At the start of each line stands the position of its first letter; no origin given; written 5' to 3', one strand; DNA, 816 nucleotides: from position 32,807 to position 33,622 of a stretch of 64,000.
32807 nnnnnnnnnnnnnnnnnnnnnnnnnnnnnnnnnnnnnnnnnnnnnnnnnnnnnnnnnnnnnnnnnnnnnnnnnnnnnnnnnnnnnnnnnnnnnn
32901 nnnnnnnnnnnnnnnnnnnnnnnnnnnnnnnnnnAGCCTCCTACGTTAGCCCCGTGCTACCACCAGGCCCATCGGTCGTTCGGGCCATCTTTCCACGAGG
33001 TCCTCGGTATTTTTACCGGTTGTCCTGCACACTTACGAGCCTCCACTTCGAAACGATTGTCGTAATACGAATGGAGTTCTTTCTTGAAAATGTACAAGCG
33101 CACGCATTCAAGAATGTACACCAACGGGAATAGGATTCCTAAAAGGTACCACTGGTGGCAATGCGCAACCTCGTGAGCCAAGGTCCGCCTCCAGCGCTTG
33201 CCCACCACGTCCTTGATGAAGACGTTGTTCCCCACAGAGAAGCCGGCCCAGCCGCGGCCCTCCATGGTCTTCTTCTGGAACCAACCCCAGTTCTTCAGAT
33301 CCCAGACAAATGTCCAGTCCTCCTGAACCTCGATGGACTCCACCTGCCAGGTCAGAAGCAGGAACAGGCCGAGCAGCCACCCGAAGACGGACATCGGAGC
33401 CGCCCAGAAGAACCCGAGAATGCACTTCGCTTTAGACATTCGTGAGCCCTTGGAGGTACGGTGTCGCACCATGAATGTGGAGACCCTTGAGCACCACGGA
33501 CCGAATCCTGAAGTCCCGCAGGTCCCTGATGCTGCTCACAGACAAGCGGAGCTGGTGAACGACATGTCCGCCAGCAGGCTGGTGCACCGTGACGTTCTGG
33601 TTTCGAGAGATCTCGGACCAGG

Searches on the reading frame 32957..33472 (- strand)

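Call 7: search_protein_families(library=pfam, proteins=[window:32957-33472:-], max_evalue=0.01)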
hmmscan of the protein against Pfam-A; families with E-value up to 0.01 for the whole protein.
window:32957-33472:- (171 aa): 0 families

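Call 8: search_protein_families(library=phrogs, proteins=[window:32957-33472:-], max_evalue=0.01)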
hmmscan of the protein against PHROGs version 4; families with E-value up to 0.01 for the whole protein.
window:32957-33472:- (171 aa): 2 families
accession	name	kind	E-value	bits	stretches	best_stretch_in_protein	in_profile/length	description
phrog_15610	-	other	7.4e-05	23.8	1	66-146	5-84/105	protease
phrog_19616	-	unknown function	0.0086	17.3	0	77-121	62-106/141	-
